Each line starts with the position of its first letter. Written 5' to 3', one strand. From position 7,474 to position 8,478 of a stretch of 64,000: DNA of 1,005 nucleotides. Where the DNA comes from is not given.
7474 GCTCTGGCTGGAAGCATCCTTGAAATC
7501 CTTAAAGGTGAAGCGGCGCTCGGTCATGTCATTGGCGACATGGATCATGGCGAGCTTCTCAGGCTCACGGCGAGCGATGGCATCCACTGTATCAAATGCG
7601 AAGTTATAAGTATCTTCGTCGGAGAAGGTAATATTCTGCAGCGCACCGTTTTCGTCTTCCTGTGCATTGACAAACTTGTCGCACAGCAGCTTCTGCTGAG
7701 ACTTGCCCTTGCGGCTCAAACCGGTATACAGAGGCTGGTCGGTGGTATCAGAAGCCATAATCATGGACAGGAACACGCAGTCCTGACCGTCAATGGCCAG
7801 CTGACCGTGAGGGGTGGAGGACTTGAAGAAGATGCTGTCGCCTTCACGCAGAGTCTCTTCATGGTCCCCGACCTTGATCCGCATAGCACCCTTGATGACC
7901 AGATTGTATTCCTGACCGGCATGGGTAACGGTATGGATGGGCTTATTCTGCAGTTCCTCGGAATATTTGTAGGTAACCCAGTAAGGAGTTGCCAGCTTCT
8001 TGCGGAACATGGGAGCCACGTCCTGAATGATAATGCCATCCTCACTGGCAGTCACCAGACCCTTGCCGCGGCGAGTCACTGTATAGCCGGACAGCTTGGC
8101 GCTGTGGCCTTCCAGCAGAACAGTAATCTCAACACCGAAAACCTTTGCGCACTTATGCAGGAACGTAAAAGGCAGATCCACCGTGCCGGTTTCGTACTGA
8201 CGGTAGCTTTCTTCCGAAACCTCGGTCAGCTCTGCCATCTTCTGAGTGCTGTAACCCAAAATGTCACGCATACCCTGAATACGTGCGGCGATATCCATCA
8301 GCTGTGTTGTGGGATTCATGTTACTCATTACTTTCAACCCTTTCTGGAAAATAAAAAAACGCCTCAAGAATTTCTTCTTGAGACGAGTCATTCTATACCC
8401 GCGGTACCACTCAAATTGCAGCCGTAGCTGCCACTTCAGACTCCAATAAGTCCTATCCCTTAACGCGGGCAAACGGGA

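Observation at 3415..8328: Two tandem paralogous synthetases each carry a complete XRE-HTH + cupin one-component-regulator module fused to the catalytic domain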

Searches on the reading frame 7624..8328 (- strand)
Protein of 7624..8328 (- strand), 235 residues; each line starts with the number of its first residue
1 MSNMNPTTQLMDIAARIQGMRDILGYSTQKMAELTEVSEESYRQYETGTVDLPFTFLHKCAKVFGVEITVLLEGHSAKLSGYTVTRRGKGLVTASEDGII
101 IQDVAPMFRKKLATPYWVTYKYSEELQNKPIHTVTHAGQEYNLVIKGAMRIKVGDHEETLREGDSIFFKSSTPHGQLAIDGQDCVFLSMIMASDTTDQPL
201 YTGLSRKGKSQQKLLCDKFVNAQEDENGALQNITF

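Call 12: find_homologous_proteins(query=window:7624-8328:-, max_evalue=0.001)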
Query seq(235 aa) (235 aa): 343 proteins with E <= 0.001 among 485 candidates; the best 120 are listed.
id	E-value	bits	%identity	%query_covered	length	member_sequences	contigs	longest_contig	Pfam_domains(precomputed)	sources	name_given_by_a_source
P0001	1.5e-129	448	83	100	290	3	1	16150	PF12844.14,PF07883.18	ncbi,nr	ncbi:MAG: cupin domain-containing protein, partial [Ruminococcaceae bacterium]|nr:cupin domain-conta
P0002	6.4e-127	440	83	100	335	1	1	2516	PF07883.18,PF01381.29,PF00501.35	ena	-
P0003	7.3e-127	440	83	100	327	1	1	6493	PF12844.14,PF07883.18,PF01381.29,PF00501.35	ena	-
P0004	2.8e-126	438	82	100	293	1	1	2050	PF12844.14,PF07883.18,PF01381.29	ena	-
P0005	4.1e-126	437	84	100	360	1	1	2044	PF12844.14,PF07883.18,PF01381.29,PF13560.13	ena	-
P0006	1.5e-125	435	83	100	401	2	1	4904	PF12844.14,PF07883.18,PF01381.29,PF00501.35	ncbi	-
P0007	8.4e-124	430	79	100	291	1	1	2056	PF12844.14,PF07883.18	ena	-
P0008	1.8e-122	425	80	100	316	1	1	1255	PF12844.14,PF07883.18,PF01381.29,PF13560.13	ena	-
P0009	9.4e-122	423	80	100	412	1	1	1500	PF12844.14,PF07883.18,PF01381.29,PF00501.35,PF13560.13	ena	-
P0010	1.7e-121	422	80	100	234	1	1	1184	PF12844.14,PF07883.18,PF01381.29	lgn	-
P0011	2.2e-121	422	80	100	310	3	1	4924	PF12844.14,PF07883.18,PF01381.29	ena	-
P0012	5.6e-121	420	79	100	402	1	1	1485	PF12844.14,PF07883.18,PF01381.29,PF00501.35,PF13560.13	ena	-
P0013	6.6e-121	420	78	100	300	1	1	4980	PF12844.14,PF07883.18,PF01381.29,PF13560.13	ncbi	-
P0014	1.1e-120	419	79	100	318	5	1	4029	PF12844.14,PF07883.18,PF01381.29,PF00501.35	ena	-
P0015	1.3e-120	419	79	100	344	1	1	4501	PF12844.14,PF07883.18,PF01381.29,PF00501.35,PF13560.13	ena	-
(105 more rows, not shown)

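Call 14: search_solved_structures(query=window:7624-8328:-, max_evalue=1, show_alignments=2)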
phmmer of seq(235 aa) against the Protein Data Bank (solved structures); distinct sequences matched with E-value up to 1: 16.
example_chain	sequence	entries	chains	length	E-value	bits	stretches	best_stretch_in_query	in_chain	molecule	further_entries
1y9q_A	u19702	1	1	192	0.0078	19.2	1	140-189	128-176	transcriptional regulator, HTH_3 family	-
2mez_A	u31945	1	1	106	0.01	18.9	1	15-78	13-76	Multiprotein Bridging Factor (MBP-like)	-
1per_L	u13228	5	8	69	0.039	17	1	13-76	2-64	PROTEIN (434 REPRESSOR) | 434 REPRESSOR | REPRESSOR PROTEIN CI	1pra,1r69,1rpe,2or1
7ad3_F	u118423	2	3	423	0.098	15.7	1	65-109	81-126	STE4 isoform 1 | Guanine nucleotide-binding protein subunit beta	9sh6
1r63_A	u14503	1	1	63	0.1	15.6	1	13-74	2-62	REPRESSOR PROTEIN FROM BACTERIOPHAGE 434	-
1zz6_A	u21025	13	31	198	0.11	15.4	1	133-183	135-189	Hydroxypropylphosphonic Acid Epoxidase | Hydroxyprophylphosphonic Acid Epoxidase | EPOXIDASE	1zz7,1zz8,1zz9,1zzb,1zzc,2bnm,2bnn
5u55_A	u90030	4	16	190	0.12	15.4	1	135-175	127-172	(S)-2-hydroxypropylphosphonic acid epoxidase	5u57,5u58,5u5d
4j1x_A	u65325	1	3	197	0.12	15.3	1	133-183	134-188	Epoxidase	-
3ht1_A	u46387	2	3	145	0.15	15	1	136-189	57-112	RemF protein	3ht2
1sq8_A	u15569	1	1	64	0.17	14.9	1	14-74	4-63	dh434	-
2r63_A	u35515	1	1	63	0.63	13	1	13-74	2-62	REPRESSOR PROTEIN FROM BACTERIOPHAGE 434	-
7zvy_G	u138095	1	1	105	0.83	12.6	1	122-176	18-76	Cupin_2 domain-containing protein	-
8hjx_A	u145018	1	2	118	0.83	12.6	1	131-190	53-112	Cupin_2 domain-containing protein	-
7zvy_E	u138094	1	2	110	0.91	12.5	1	122-176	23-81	Cupin_2 domain-containing protein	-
1a6j_A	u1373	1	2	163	0.94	12.4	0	152-227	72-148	NITROGEN REGULATORY IIA PROTEIN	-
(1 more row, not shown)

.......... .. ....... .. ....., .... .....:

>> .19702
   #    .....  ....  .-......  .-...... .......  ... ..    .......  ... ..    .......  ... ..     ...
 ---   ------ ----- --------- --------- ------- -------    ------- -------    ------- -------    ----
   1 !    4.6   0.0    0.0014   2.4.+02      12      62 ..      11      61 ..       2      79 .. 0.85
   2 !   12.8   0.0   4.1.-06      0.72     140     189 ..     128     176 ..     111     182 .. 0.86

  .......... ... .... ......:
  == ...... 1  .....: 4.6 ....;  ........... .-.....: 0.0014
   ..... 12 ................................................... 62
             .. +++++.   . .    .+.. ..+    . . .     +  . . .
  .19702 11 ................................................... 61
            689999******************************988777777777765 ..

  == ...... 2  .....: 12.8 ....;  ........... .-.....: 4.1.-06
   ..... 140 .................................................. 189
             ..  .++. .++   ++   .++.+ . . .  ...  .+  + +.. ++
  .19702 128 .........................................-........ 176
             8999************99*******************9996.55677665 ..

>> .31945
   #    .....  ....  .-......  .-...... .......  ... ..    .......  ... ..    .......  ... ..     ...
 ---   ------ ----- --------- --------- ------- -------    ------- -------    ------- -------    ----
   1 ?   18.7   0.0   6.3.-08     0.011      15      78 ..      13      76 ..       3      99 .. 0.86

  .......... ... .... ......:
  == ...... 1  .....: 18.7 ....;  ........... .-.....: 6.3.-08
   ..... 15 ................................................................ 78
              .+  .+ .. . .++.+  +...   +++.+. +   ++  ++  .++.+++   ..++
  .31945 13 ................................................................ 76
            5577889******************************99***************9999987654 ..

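Call 22: search_protein_representatives(protein=window:7624-8328:-)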
Query: 235 residues. Proteins with E-value up to 0.001 (for the whole library): 1580; up to 1e-10: 457; up to 1e-30: 64. The best 150 are listed.
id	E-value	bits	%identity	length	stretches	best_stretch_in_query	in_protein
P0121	4.0e-88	311.2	62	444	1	7-235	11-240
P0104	3.7e-87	308.0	72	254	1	8-194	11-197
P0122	1.0e-74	267.4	55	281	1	24-235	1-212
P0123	2.9e-70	252.8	50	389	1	7-235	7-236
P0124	1.3e-69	250.7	64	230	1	36-198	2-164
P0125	1.0e-59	218.3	71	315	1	8-150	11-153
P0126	1.3e-59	218.0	63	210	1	5-160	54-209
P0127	6.5e-59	215.7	75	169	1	57-181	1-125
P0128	8.8e-57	208.7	57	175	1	7-172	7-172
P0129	2.9e-49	184.2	42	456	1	6-235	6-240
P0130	3.6e-49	183.9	42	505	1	6-235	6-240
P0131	3.8e-49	183.8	42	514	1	6-235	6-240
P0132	2.4e-48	181.2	39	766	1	10-235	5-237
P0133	1.1e-47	179.1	63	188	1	6-136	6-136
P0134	1.2e-47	178.8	60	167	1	4-139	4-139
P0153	2.1e-38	148.6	42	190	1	10-192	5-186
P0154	3.4e-38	148.0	41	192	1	11-190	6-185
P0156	7.4e-38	146.9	40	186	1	11-190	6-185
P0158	5.1e-36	140.9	37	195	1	9-191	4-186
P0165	1.2e-34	136.3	34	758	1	8-194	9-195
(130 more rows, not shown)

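Call 28: find_encoding_contigs(protein=P0154, flank=6000, max_places=6)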
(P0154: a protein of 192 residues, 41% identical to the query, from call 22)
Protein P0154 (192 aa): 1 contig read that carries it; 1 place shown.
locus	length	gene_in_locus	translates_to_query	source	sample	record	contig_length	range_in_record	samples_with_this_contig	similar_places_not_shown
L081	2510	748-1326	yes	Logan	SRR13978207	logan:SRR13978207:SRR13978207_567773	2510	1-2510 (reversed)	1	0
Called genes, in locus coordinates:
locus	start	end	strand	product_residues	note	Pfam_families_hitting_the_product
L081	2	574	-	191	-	?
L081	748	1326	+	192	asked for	PF01381:HTH_3, PF12844:HTH_19, PF13443:HTH_26 (faint), PF13560:HTH_31 (weak), PF07883:Cupin_2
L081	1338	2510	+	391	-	?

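Call 29: search_protein_families(library=ncbifam, proteins=[P0153, P0154, P0156, P0158, window:7624-8328:-], max_evalue=0.01)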
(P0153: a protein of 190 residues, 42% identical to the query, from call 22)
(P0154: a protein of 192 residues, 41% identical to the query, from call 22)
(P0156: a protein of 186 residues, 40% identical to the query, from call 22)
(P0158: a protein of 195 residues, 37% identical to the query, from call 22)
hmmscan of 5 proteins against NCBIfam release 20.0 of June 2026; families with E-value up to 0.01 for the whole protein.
P0153 (190 aa): 7 families
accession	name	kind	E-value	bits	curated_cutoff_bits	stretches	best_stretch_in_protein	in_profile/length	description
NF006015.0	PRK08154.1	subfamily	2.7e-07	30.1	204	1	5-81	28-104/314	anaerobic benzoate catabolism transcriptional regulator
NF041951.1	phage_RstR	subfamily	3.1e-06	27.4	80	1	8-71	3-66/108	RstR family transcriptional repressor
TIGR03070.1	couple_hipB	subfamily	2.6e-05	24.1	71.65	1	6-56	1-51/58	type II toxin-antitoxin system Y4mF family antitoxin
TIGR02451.1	anti_sig_ChrR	subfamily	0.00013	21.8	124.5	1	118-184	134-196/216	ChrR family anti-sigma-E factor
NF047948.1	male_kill_WMK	equivalog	0.00072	19.1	300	1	6-70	161-225/300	WO male-killing family protein Wmk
NF041677.1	trans_regClgR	equivalog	0.0031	17.6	170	1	6-74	7-75/113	transcriptional regulator ClgR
NF007408.0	PRK09943.1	equivalog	0.006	16.2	211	0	9-180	9-176/185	HTH-type transcriptional regulator PuuR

P0154 (192 aa): 6 families
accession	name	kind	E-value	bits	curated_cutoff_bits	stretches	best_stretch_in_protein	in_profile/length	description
NF047948.1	male_kill_WMK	equivalog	1.2e-09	38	300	1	3-71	158-226/300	WO male-killing family protein Wmk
NF006015.0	PRK08154.1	subfamily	4.4e-08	32.6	204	1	4-74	27-97/314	anaerobic benzoate catabolism transcriptional regulator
NF041951.1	phage_RstR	subfamily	1.5e-07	31.6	80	1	8-73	3-68/108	RstR family transcriptional repressor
NF007408.0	PRK09943.1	equivalog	1.4e-05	24.7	211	1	130-177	125-172/185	HTH-type transcriptional regulator PuuR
NF012001.0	PRK15457.1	equivalog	0.002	17.9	193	1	134-185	176-225/233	ethanolamine utilization acetate kinase EutQ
TIGR03214.2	ura-cupin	equivalog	0.0068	15.9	200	1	135-189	71-126/249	(S)-ureidoglycine aminohydrolase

P0156 (186 aa): 5 families
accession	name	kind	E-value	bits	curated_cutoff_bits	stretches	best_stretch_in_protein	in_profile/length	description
NF047948.1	male_kill_WMK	equivalog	2.3e-05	24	300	1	6-68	161-223/300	WO male-killing family protein Wmk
NF041951.1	phage_RstR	subfamily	6.3e-05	23.2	80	1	8-62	3-57/108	RstR family transcriptional repressor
NF041575.1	antitoxPezA_Strep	equivalog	0.0024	17.8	290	1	10-68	4-62/158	type II toxin-antitoxin system antitoxin PezA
NF007408.0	PRK09943.1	equivalog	0.0026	17.3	211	1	130-181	125-176/185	HTH-type transcriptional regulator PuuR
TIGR03830.1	CxxCG_CxxCG_HTH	subfamily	0.005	16.6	61.8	1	7-49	65-107/127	type II TA system antitoxin MqsA family protein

P0158 (195 aa): 6 families
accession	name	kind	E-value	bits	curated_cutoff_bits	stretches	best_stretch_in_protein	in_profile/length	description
NF047948.1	male_kill_WMK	equivalog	8.7e-07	28.7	300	1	5-70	160-225/300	WO male-killing family protein Wmk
NF041951.1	phage_RstR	subfamily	0.00015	22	80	1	8-73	3-67/108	RstR family transcriptional repressor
NF006015.0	PRK08154.1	subfamily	0.00034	19.9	204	1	6-81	29-104/314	anaerobic benzoate catabolism transcriptional regulator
TIGR02451.1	anti_sig_ChrR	subfamily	0.00037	20.3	124.5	1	122-187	137-198/216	ChrR family anti-sigma-E factor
NF041575.1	antitoxPezA_Strep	equivalog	0.0011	18.9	290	1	8-69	2-63/158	type II toxin-antitoxin system antitoxin PezA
NF007408.0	PRK09943.1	equivalog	0.0028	17.2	211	1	115-190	112-185/185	HTH-type transcriptional regulator PuuR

window:7624-8328:- (235 aa): 8 families
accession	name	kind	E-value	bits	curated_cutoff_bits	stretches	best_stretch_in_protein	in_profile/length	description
NF041951.1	phage_RstR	subfamily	6.9e-08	32.7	80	1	11-75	1-65/108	RstR family transcriptional repressor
NF007408.0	PRK09943.1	equivalog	1.1e-05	25.1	211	1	13-188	8-178/185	HTH-type transcriptional regulator PuuR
NF047948.1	male_kill_WMK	equivalog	1.5e-05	24.6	300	1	11-75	161-225/300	WO male-killing family protein Wmk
NF006015.0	PRK08154.1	subfamily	4.2e-05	22.8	204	1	8-80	26-98/314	anaerobic benzoate catabolism transcriptional regulator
NF052239.1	antitox_spr1629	equivalog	0.00042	19.5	335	1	15-73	5-63/377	spr1629 family repressor/antitoxin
TIGR02451.1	anti_sig_ChrR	subfamily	0.00069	19.5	124.5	1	125-189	137-195/216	ChrR family anti-sigma-E factor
NF040522.1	VC1465_fam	subfamily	0.0068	16.5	70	1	18-63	2-46/111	VC1465 family Xer recombination activation factor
TIGR03830.1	CxxCG_CxxCG_HTH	subfamily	0.0083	15.9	61.8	0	13-51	66-104/127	type II TA system antitoxin MqsA family protein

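Call 30: search_protein_families(library=pfam, proteins=[L081:1338-2510:+, L081:2-574:-], max_evalue=0.001)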
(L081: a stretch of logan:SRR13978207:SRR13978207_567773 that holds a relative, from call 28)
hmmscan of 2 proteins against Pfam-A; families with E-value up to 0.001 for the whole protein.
L081:1338-2510:+ (391 aa): 1 family
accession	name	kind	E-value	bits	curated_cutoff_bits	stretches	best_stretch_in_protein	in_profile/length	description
PF00501.34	AMP-binding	-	2.1e-61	208.3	29.9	1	39-390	3-372/384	AMP-binding enzyme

L081:2-574:- (191 aa): 1 family
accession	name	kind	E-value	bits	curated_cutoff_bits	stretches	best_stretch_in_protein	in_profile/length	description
PF02633.19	Creatininase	-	2e-47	162.1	31.3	1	13-182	12-188/238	Creatinine amidohydrolase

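Call 31: find_encoding_contigs(protein=P0153, flank=6000, max_places=6)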
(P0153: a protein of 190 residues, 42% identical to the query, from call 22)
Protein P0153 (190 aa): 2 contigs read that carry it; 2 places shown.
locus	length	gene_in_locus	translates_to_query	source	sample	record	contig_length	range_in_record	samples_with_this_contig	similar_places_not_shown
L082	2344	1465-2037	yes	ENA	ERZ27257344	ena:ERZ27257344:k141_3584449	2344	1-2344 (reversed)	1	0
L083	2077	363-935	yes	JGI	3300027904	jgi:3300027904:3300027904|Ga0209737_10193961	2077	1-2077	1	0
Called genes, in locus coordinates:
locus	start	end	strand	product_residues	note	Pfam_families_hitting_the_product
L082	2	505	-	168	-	?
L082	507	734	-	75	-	PF25160:LdpA_Fe-S-bd (faint), PF12797:Fer4_2 (faint), PF12837:Fer4_6 (weak), PF13237:Fer4_10 (weak), PF00037:Fer4 (faint), PF14697:Fer4_21, PF12838:Fer4_7, PF13187:Fer4_9 (weak), +1 more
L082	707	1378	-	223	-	PF01656:CbiA (faint)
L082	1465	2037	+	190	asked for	PF01381:HTH_3, PF12844:HTH_19, PF13560:HTH_31 (weak), PF07883:Cupin_2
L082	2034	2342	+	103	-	?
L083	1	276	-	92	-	?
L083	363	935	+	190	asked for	PF01381:HTH_3, PF12844:HTH_19, PF13560:HTH_31 (weak), PF07883:Cupin_2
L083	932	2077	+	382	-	?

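Call 32: find_encoding_contigs(protein=P0156, flank=6000, max_places=6)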
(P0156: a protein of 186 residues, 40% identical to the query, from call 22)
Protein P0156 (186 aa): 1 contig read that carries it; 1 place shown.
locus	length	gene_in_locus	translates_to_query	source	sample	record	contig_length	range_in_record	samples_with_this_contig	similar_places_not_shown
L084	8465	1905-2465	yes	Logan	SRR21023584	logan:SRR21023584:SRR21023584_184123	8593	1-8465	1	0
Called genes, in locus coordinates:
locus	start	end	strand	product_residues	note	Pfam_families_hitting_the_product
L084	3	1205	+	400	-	?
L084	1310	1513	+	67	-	-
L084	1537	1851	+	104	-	-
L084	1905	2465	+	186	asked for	PF01381:HTH_3 (weak), PF13560:HTH_31 (weak), PF07883:Cupin_2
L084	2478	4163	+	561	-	PF00501:AMP-binding, PF13193:AMP-binding_C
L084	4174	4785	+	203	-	PF01841:Transglut_core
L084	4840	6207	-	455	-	PF00291:PALP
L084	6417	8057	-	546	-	PF02734:Dak2, PF21645:FakA-like_M, PF13684:FakA-like_C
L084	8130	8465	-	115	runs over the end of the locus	PF03780:Asp23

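Call 39: find_homologous_proteins(query=A1, max_evalue=1e-10)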
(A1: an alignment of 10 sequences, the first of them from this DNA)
Query A1 (10 sequences) (193 aa, profile of the alignment): 753 proteins with E <= 1e-10 among 2840 candidates; the best 120 are listed.
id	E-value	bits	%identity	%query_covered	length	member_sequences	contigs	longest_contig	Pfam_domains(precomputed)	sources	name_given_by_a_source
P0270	1.2e-81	291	44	95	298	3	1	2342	PF12844.14,PF07883.18,PF13560.13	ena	-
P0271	2.0e-81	291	44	95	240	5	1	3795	PF12844.14,PF07883.18,PF01381.29,PF13560.13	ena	-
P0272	7.8e-81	289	42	95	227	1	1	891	PF12844.14,PF07883.18,PF01381.29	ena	-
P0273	8.3e-81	288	42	95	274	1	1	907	PF12844.14,PF07883.18,PF01381.29,PF13560.13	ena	-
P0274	1.6e-80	288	44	95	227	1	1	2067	PF12844.14,PF07883.18,PF01381.29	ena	-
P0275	3.6e-80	286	43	95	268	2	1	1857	PF12844.14,PF07883.18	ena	-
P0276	4.0e-80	286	42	95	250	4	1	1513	PF12844.14,PF07883.18,PF01381.29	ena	-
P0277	6.0e-80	286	43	97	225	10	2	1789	PF12844.14,PF07883.18,PF01381.29,PF13560.13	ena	-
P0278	6.4e-80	286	55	97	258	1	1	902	PF12844.14,PF07883.18,PF01381.29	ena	-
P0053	1.7e-79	284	82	100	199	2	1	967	PF12844.14,PF07883.18,PF01381.29,PF13560.13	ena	-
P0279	2.5e-79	284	44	95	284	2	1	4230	PF12844.14,PF07883.18,PF01381.29,PF13560.13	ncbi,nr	ncbi:MAG: cupin domain-containing protein, partial [Firmicutes bacterium]|nr:cupin domain-containing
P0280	3.0e-79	283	44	95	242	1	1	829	PF12844.14,PF07883.18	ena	-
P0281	4.0e-79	283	57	99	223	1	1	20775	PF12844.14,PF07883.18,PF01381.29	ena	-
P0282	4.5e-79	283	60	99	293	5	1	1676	PF12844.14,PF07883.18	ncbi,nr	ncbi:MAG: cupin domain-containing protein, partial [Acutalibacteraceae bacterium]|nr:cupin domain-co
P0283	8.5e-79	282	43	95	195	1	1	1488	PF07883.18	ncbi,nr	ncbi:MAG: XRE family transcriptional regulator, partial [Acutalibacteraceae bacterium]|nr:XRE family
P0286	3.5e-78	280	67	96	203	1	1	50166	PF12844.14,PF07883.18,PF01381.29,PF13560.13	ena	-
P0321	3.2e-76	274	40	95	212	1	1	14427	PF12844.14,PF07883.18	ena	-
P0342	1.7e-75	271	46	95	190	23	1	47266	PF12844.14,PF07883.18,PF01381.29,PF13560.13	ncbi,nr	ncbi:MAG: XRE family transcriptional regulator [Eubacteriales bacterium]|nr:XRE family transcription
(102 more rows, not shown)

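Call 40: find_encoding_contigs(protein=P0342, flank=8000, max_places=4)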
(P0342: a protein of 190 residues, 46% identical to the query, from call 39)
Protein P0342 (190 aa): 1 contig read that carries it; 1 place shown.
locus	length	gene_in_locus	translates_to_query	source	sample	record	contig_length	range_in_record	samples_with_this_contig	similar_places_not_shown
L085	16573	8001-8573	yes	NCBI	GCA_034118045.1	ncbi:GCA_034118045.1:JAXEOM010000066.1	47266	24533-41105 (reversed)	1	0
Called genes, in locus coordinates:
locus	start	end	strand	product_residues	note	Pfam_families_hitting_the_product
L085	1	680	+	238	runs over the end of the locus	PF04298:Zn_peptidase_2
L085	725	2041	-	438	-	PF01336:tRNA_anti-codon (weak), PF00152:tRNA-synt_2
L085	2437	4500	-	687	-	PF00009:GTP_EFTU, PF22042:EF-G_D2, PF03144:GTP_EFTU_D2 (weak), PF14492:EFG_III, PF03764:EFG_IV, PF00679:EFG_C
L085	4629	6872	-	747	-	-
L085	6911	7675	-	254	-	PF08032:SpoU_sub_bind, PF00588:SpoU_methylase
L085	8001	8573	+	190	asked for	PF01381:HTH_3 (weak), PF12844:HTH_19 (weak), PF13560:HTH_31 (weak), PF07883:Cupin_2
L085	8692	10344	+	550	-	PF00501:AMP-binding, PF13193:AMP-binding_C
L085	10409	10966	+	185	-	PF02659:Mntp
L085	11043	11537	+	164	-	PF16112:DUF4830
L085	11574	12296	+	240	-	PF01479:S4, PF00849:PseudoU_synth_2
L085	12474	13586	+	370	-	PF00005:ABC_tran, PF13304:AAA_21 (faint), PF17912:OB_MalK, PF08402:TOBE_2, PF03459:TOBE (weak)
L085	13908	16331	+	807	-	-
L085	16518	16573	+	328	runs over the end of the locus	PF00528:BPD_transp_1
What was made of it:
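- The standalone homologues P0153, P0154, P0156 and P0342 each sit directly upstream of an AMP-binding gene (calls 28-32, 40). The split ACS genes looked up encode 550-561 aa, which corresponds to about residues 196-755 of B (calls 32, 40).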

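Call 41: find_encoding_contigs(protein=P0286, flank=8000, max_places=3)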
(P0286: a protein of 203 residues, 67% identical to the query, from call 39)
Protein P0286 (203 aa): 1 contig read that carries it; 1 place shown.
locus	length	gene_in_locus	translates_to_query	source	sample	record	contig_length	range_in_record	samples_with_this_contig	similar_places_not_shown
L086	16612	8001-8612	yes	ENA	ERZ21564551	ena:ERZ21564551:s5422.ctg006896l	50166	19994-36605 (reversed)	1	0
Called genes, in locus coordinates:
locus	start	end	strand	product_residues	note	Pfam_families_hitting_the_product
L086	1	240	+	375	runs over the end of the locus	PF01979:Amidohydro_1, PF07969:Amidohydro_3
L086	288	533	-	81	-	-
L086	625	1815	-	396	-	PF09587:PGA_cap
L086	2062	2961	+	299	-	PF01183:Glyco_hydro_25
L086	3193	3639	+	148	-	-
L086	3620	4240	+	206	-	-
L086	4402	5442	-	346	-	PF01208:URO-D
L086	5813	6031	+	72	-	-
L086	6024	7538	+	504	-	PF00749:tRNA-synt_1c, PF03950:tRNA-synt_1c_C, PF20974:tRNA-synt_1c_C2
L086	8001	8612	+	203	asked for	PF13560:HTH_31, PF01381:HTH_3, PF12844:HTH_19, PF07883:Cupin_2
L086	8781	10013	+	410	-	PF00501:AMP-binding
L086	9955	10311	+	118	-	PF13193:AMP-binding_C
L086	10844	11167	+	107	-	-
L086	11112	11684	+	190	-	-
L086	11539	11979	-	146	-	-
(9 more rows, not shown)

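Call 42: find_encoding_contigs(protein=P0321, flank=8000, max_places=3)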
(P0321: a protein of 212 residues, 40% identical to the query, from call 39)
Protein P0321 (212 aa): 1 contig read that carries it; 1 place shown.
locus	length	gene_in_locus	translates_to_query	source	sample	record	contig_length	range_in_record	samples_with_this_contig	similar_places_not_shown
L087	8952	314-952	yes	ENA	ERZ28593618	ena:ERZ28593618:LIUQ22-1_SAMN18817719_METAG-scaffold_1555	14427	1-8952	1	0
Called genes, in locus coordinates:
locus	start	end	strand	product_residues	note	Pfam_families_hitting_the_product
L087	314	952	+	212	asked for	PF12844:HTH_19 (faint), PF07883:Cupin_2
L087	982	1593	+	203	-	PF21176:RecR_HhH, PF02132:RecR_ZnF (weak), PF01751:Toprim (weak), PF13662:Toprim_4, PF21175:RecR_C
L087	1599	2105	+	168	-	PF00731:AIRC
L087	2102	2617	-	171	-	PF13420:Acetyltransf_4 (weak), PF13302:Acetyltransf_3, PF00583:Acetyltransf_1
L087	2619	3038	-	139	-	-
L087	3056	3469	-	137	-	-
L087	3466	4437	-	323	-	PF03372:Exo_endo_phos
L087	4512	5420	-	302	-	PF01694:Rhomboid, PF20216:DUF6576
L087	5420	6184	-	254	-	PF01694:Rhomboid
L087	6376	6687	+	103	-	PF18291:HU-HIG, PF00216:Bac_DNA_binding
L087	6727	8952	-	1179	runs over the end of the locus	PF01855:POR_N, PF17147:PFOR_II, PF01558:POR, PF10371:EKR, PF12838:Fer4_7, PF13183:Fer4_8 (weak), PF13237:Fer4_10 (weak), PF02775:TPP_enzyme_C, +2 more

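Call 55: predict_structure(alignment_id=A3)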
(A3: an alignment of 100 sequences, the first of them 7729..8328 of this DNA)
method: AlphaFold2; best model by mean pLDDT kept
length: 200 residues; sequences in the alignment: 100
mean_pLDDT: 87.9   pTM: 0.66
mean pLDDT of the five models: 87.9, 87.3, 87.1, 86.9, 86.5
residues with pLDDT >= 90: 127; 70-90: 55; 50-70: 7; < 50: 11
segments of 3 or more residues with pLDDT < 50: 1-4, 194-200
pLDDT, mean of each block of 10 residues (from residue 1): 59 93 96 95 92 87 87 77 88 85 88 93 94 91 98 97 97 96 97 48
secondary structure, 60 per line:
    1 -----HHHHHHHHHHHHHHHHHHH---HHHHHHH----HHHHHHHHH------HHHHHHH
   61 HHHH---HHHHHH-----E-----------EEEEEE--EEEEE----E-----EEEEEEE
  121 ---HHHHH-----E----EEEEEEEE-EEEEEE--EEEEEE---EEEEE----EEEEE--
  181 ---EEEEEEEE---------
elements in order: H6-24 H28-34 H39-47 H54-64 H68-73 E91-96 E99-103 E114-120 H124-128 E139-146 E148-153 E156-161 E165-169 E174-178 E184-191
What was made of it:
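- On XRE-cupin transcription factors: AF2 predicts five helices (call 55).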
